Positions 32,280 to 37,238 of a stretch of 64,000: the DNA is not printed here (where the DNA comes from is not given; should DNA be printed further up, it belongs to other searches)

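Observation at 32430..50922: T7SSb-like locus with EssC, YukD and WXG100 proteins but no recognisable EssA/EssB/EsaA membrane core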

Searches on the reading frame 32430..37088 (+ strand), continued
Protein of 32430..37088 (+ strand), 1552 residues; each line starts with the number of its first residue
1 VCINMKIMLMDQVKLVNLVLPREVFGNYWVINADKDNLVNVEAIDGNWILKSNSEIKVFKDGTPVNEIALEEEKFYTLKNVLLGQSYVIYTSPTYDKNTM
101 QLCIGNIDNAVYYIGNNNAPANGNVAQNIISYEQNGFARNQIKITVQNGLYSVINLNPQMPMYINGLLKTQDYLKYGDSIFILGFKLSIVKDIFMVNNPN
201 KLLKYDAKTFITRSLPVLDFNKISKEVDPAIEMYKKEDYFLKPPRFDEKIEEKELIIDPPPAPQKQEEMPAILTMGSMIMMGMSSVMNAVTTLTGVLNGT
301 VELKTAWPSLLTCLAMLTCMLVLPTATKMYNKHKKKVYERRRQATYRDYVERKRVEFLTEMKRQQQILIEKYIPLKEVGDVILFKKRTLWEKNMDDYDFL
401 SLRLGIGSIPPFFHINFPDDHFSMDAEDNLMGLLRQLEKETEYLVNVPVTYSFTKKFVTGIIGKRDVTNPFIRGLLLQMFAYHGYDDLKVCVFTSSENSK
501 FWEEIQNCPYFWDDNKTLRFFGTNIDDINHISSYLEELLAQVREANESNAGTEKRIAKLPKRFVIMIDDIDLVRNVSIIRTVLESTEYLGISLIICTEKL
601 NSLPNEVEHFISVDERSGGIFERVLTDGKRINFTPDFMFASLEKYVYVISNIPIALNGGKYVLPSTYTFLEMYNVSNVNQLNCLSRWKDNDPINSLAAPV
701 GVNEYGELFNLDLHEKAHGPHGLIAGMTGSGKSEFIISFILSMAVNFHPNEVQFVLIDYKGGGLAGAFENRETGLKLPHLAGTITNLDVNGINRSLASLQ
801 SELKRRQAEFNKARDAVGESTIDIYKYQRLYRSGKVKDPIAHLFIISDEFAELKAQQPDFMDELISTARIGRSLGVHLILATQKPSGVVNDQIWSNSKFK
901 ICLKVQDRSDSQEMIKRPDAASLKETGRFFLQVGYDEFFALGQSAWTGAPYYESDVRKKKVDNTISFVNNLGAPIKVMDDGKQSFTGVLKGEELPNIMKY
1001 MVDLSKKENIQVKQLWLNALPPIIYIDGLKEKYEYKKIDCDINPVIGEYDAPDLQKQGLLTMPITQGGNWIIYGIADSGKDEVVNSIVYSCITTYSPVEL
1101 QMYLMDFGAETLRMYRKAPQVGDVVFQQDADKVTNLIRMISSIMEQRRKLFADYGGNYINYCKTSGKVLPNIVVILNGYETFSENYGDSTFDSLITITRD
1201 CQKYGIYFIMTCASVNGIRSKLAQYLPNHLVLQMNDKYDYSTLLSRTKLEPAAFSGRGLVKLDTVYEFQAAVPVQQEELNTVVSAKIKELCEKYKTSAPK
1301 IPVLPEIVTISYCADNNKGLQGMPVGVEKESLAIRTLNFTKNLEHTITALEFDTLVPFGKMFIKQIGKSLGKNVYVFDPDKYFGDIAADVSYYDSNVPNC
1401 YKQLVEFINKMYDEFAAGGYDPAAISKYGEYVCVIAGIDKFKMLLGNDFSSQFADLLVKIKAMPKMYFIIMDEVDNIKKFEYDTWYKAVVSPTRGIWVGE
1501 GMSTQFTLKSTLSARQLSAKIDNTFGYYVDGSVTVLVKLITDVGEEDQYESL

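Call 29: search_protein_families(library=pfam, proteins=[L028:704-1864:+, L028:2444-3079:+, L028:3080-3523:+, L028:3535-3975:+, L028:3965-4579:+, L028:4602-5711:+, L028:5780-6142:+, L028:6117-6755:+, L028:17101-18465:+, L028:18443-19687:+], max_evalue=0.01)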
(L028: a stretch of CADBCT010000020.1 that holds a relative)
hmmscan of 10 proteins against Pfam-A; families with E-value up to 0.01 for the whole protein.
L028:704-1864:+ (386 aa): 5 families
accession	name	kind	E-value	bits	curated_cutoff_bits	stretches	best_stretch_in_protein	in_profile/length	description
PF13671.12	AAA_33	-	2e-05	25.4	27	1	225-259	1-35/143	AAA domain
PF00485.24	PRK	-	0.00012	22.4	22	1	225-303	1-83/196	Phosphoribulokinase / Uridine kinase family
PF13479.12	AAA_24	-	0.00052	20.3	27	1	224-314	3-73/195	AAA domain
PF13238.12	AAA_18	-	0.0007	20.5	29.4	0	226-361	1-126/128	AAA domain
PF13401.12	AAA_22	-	0.0011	19.7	27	1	223-316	5-95/130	AAA domain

L028:2444-3079:+ (211 aa): 1 family
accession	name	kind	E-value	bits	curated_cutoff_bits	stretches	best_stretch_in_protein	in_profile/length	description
PF00300.27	His_Phos_1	-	1.5e-25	90.5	21.7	1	4-168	1-165/194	Histidine phosphatase superfamily (branch 1)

L028:3080-3523:+ (147 aa): 1 family
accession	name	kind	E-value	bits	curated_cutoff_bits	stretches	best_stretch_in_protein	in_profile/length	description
PF01230.28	HIT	-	9.5e-05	23.4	21.5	1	34-94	35-97/98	HIT domain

L028:3535-3975:+ (146 aa): 2 families
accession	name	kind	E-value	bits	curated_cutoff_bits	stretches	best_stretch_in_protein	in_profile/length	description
PF00293.34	NUDIX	-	7.2e-23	81.5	21.1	1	2-122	3-125/134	NUDIX domain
PF14815.12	NUDIX_4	-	8.7e-05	22.7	35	1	7-115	3-97/113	NUDIX domain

L028:3965-4579:+ (204 aa): 0 families

L028:4602-5711:+ (369 aa): 2 families
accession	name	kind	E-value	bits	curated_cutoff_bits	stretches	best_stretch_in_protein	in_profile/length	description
PF02016.21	Peptidase_S66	-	1.1e-26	93.8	25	1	17-142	1-121/121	LD-carboxypeptidase N-terminal domain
PF17676.7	Peptidase_S66C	-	7.5e-20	72.2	23.7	1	217-346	1-120/120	LD-carboxypeptidase C-terminal domain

L028:5780-6142:+ (120 aa): 1 family
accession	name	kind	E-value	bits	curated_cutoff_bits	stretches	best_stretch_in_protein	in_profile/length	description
PF06946.16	Phage_holin_5_1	-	0.0013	19.5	22.4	1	5-85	2-83/93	Bacteriophage A118-like holin, Hol118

L028:6117-6755:+ (212 aa): 1 family
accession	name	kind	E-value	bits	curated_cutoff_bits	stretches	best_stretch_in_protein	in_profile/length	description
PF01551.29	Peptidase_M23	-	0.0031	18.1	28.7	1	38-122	14-89/96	Peptidase family M23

L028:17101-18465:+ (454 aa): 14 families
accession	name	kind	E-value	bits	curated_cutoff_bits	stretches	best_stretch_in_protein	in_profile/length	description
PF08271.17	Zn_Ribbon_TF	-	2.7e-06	27.3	29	1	3-30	2-30/43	TFIIB zinc-binding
PF24460.1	DUF7575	-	1.2e-05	25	28.5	0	3-11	5-13/28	Domain of unknown function (DUF7575)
PF18319.7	Zn_ribbon_PriA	-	6.7e-05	23.2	26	1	4-28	1-25/27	PriA DNA helicase Cys-rich region (CRR) domain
PF12773.13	DZR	-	7.7e-05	23.2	27.3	0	4-35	15-40/45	Double zinc ribbon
PF13248.11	Zn_ribbon_3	-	9.8e-05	22.1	27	0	52-77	3-24/26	zinc-ribbon domain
PF21344.3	Zn_ribbon_LysW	-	0.00011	22.2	27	1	3-28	2-30/46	Alpha-aminoadipate carrier protein LysW-like, globular domain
PF02591.20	Zn_ribbon_9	-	0.00029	21.3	29.1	0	14-26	20-30/33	C4-type zinc ribbon domain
PF08274.17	Zn_Ribbon_YjdM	-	0.00034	21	30.8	1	3-30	4-30/30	PhnA Zinc-Ribbon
PF09723.15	Zn_ribbon_8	-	0.0011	19.4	34.4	0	52-79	6-36/41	Zinc ribbon domain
PF13719.11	Zn_ribbon_5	-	0.0011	19.1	29.3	1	2-31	3-37/37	zinc-ribbon domain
PF12760.12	Zn_ribbon_IS1595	-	0.0018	18.6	25.4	0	3-26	20-44/46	Transposase zinc-ribbon domain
PF22289.1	DmmA-like_C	-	0.0023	18.3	27.4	0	2-27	2-26/44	Dimethylamine monooxygenase subunit DmmA-like, C-terminal domain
PF13240.11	Zn_Ribbon_1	-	0.0028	17.8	25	0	70-77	14-21/23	zinc-ribbon domain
PF09335.16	VTT_dom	-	0.0092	16.9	33.9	0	322-400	6-83/123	VTT domain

L028:18443-19687:+ (414 aa): 3 families
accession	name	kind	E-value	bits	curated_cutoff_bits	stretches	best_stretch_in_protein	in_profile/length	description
PF04536.20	TPM_phosphatase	-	2.2e-16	60.5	22.1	2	192-306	2-124/125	TPM domain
PF07172.16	GRP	-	1.5e-06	29.2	30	1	327-412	8-79/90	Glycine rich protein family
PF25184.1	YxzE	-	0.0032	18.9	40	1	330-401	6-64/65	YxzE-like putative bacteriocin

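Call 30: find_homologous_proteins(query=window:32442-37085:+, max_evalue=1e-20)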
Query window:32442-37085:+ (1548 aa): 144 proteins with E <= 1e-20 among 7904 candidates; the best 120 are listed.
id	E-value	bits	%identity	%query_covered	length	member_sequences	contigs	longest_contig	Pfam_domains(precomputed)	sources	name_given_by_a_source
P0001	0.0e+0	3540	100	100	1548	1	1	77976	PF01580.25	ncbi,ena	ncbi:MAG: type VII secretion protein EssC [Candidatus Coprovivens sp.]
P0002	0.0e+0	3505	99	100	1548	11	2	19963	PF01580.25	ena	-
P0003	0.0e+0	3497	98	100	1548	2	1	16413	PF01580.25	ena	-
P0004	0.0e+0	3199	88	100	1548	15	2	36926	PF01580.25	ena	-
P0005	0.0e+0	3092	85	100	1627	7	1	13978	PF01580.25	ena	-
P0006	0.0e+0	3070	85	100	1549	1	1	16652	PF01580.25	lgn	-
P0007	0.0e+0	2788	76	100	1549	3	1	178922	PF01580.25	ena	-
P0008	0.0e+0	2739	75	100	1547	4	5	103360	PF01580.25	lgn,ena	-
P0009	0.0e+0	2738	75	100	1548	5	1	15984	PF01580.25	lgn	-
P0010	0.0e+0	2732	75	99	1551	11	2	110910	PF01580.25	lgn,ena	-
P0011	0.0e+0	2730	75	100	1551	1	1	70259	PF01580.25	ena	-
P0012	0.0e+0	2723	74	100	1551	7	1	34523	PF01580.25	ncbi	-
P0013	0.0e+0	2722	75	100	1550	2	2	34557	PF01580.25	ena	-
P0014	0.0e+0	2722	75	99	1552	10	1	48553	PF01580.25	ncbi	-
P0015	0.0e+0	2663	73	100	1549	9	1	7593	PF01580.25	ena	-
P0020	0.0e+0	2629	73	100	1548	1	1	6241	PF01580.25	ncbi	-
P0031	0.0e+0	2606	72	100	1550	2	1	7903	PF01580.25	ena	-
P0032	0.0e+0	2606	72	100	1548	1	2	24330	PF01580.25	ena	-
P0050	0.0e+0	2555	70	100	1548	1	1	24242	PF01580.25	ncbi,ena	-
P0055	0.0e+0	2538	70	100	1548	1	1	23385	PF01580.25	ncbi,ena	-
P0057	0.0e+0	2534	70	100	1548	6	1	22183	PF01580.25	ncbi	-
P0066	0.0e+0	1774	51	100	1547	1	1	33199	PF13555.13,PF01580.25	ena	-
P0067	0.0e+0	1754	51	100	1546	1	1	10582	PF01580.25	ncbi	-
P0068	0.0e+0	1747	50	100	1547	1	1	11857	PF13555.13,PF01580.25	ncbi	-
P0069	0.0e+0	1731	49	100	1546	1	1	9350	PF01580.25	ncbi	-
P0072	0.0e+0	1446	44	100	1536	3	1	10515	PF01580.25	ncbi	-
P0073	0.0e+0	1432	44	99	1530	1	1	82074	PF00498.32,PF13555.13,PF01580.25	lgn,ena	-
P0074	0.0e+0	1409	44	99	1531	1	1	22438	PF00498.32,PF16697.11,PF01580.25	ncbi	-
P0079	0.0e+0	1371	42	100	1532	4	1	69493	PF00498.32,PF16697.11,PF13555.13,PF01580.25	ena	-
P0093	0.0e+0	1297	42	99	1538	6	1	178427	PF00498.32,PF16697.11,PF01580.25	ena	-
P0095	0.0e+0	1288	41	100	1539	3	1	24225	PF00498.32,PF01580.25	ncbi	-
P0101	0.0e+0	1255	39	99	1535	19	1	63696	PF01580.25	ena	-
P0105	0.0e+0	1239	42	98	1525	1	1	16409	PF01580.25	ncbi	-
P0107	0.0e+0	1225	41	99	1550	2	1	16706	PF01580.25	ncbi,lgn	-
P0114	0.0e+0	1186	40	100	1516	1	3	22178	PF00498.32,PF01580.25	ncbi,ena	-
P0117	0.0e+0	1160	40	99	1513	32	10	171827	PF00498.32,PF01580.25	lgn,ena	-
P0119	0.0e+0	1151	39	99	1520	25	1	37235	PF01580.25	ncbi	-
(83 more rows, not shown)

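Call 31: find_encoding_contigs(protein=P0066, flank=10000, max_places=1)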
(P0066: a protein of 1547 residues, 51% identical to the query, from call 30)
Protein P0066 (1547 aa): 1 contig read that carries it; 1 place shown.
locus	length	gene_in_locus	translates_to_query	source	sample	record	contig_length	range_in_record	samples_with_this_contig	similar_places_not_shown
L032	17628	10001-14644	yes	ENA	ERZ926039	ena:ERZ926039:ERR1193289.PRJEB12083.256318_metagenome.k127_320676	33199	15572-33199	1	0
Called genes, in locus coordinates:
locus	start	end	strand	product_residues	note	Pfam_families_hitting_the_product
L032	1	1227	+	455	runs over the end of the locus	PF01225:Mur_ligase, PF08245:Mur_ligase_M, PF02875:Mur_ligase_C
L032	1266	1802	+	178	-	-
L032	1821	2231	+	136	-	PF15891:Nuc_deoxyri_tr2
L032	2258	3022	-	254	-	PF09479:Flg_new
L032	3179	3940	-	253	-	-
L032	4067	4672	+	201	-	PF03193:RsgA_GTPase (faint), PF01926:MMR_HSR1, PF02421:FeoB_N (weak)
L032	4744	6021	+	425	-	PF25888:WHD_DnaB, PF07261:DnaB_2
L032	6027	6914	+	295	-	PF13191:AAA_16 (faint), PF03969:AFG1_ATPase, PF01695:IstB_IS21 (weak), PF00308:Bac_DnaA (weak)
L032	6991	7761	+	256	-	-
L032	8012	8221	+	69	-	-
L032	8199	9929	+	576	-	PF07973:tRNA_SAD, PF00587:tRNA-synt_2b, PF03129:HGTP_anticodon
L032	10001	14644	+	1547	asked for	PF01580:FtsK_SpoIIIE, PF13555:AAA_29 (faint), PF01580:FtsK_SpoIIIE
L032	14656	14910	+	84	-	-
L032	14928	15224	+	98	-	PF06013:WXG100 (weak)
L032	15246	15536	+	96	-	-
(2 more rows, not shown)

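Call 32: find_encoding_contigs(protein=P0073, flank=10000, max_places=1)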
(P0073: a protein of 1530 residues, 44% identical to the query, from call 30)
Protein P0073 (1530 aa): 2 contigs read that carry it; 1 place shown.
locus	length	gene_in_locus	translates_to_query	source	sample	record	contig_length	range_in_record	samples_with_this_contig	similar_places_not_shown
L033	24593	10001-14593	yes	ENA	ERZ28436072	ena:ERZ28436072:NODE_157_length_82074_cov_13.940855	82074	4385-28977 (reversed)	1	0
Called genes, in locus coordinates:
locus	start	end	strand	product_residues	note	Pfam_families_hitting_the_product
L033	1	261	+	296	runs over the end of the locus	-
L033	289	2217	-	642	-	PF00912:Transgly, PF00905:Transpeptidase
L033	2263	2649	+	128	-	-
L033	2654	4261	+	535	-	PF03485:Arg_tRNA_synt_N, PF09334:tRNA-synt_1g (faint), PF00750:tRNA-synt_1d, PF01406:tRNA-synt_1e (faint), PF05746:DALR_1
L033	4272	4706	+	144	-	-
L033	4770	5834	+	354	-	PF03462:PCRF, PF00472:RF-1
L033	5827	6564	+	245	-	PF05175:MTS, PF06325:PrmA, PF13847:Methyltransf_31, PF13649:Methyltransf_25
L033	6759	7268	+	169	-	PF09551:Spore_II_R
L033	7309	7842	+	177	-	PF02659:Mntp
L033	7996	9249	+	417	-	PF00275:EPSP_synthase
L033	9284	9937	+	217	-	PF00657:Lipase_GDSL (weak)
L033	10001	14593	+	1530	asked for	PF00498:FHA (weak), PF01580:FtsK_SpoIIIE, PF13555:AAA_29 (faint), PF01580:FtsK_SpoIIIE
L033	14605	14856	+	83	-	-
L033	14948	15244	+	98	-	PF06013:WXG100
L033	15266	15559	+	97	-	PF06013:WXG100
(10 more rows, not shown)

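Call 33: find_encoding_contigs(protein=P0093, flank=10000, max_places=1)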
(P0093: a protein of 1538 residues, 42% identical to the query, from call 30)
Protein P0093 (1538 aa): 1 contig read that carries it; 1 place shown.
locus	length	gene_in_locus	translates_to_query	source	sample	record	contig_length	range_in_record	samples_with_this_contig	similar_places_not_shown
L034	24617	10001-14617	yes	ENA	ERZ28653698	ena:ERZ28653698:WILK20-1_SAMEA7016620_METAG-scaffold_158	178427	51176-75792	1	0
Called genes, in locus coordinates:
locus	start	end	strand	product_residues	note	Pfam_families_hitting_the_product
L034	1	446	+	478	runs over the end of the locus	PF12733:Cadherin-like (faint)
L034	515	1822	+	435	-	PF02881:SRP54_N, PF13401:AAA_22 (faint), PF00448:SRP54, PF02978:SRP_SPB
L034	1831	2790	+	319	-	PF00962:A_deaminase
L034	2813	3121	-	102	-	-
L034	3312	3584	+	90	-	PF00216:Bac_DNA_binding, PF18291:HU-HIG (weak)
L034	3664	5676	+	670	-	-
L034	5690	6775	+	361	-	PF01743:PolyA_pol, PF12627:PolyA_pol_RNAbd, PF13735:tRNA_NucTran2_2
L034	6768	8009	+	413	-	PF00079:Serpin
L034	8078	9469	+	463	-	PF00890:FAD_binding_2 (faint), PF01134:GIDA (faint), PF01266:DAO (weak), PF01946:Thi4 (faint), PF03486:HI0933_like (weak), PF05834:Lycopene_cycl (faint), PF07992:Pyr_redox_2, PF21688:FAD-depend_C, +1 more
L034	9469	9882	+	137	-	-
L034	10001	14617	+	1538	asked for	PF00498:FHA, PF16697:Yop-YscD_cpl, PF01580:FtsK_SpoIIIE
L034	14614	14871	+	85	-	-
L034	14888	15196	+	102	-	-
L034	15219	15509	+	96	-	PF06013:WXG100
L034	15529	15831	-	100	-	PF12647:RNHCP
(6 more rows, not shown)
